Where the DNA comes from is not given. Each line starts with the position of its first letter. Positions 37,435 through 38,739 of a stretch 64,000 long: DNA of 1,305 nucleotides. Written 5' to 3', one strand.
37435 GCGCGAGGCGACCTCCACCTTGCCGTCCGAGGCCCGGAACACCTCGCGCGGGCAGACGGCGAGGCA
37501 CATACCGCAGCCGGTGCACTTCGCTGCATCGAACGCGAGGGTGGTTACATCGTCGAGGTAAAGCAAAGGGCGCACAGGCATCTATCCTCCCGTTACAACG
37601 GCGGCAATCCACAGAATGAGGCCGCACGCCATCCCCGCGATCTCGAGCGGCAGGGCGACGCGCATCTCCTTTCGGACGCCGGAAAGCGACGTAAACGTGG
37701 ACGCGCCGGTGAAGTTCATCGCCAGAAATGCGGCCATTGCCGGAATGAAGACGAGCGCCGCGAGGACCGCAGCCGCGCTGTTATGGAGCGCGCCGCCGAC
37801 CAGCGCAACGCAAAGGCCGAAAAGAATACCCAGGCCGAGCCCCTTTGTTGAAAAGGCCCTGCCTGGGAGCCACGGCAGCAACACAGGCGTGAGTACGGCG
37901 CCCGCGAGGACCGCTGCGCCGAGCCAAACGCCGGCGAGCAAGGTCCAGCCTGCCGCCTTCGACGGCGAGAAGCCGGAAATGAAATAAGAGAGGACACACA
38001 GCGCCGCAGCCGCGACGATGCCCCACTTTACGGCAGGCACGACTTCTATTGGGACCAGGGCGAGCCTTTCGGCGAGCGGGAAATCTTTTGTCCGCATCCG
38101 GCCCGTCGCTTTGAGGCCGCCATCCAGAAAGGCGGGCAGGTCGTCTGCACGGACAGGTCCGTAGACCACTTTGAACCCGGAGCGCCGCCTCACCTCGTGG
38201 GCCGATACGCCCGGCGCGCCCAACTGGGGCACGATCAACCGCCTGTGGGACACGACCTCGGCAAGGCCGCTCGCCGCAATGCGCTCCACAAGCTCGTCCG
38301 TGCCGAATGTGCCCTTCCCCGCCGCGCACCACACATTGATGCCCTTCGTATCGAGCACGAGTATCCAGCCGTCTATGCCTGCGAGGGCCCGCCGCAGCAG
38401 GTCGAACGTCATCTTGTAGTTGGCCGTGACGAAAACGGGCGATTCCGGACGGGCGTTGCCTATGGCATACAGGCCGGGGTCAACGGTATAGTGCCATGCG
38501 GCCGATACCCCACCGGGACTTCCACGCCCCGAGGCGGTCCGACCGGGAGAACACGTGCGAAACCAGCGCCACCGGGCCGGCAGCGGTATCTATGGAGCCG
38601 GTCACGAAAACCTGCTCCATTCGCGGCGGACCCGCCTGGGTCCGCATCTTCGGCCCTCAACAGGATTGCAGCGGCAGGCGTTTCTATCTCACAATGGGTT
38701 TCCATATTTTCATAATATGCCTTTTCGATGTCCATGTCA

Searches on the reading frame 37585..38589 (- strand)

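Call 79: search_protein_families(library=pfam, proteins=[window:37585-38589:-], max_evalue=0.001)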
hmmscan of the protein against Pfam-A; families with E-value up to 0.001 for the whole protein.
window:37585-38589:- (335 aa): 1 family
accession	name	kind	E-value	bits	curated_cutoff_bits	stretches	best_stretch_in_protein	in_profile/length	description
PF03599.22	CdhD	-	3.9e-13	49.4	24.8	1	35-146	267-378/387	CO dehydrogenase/acetyl-CoA synthase delta subunit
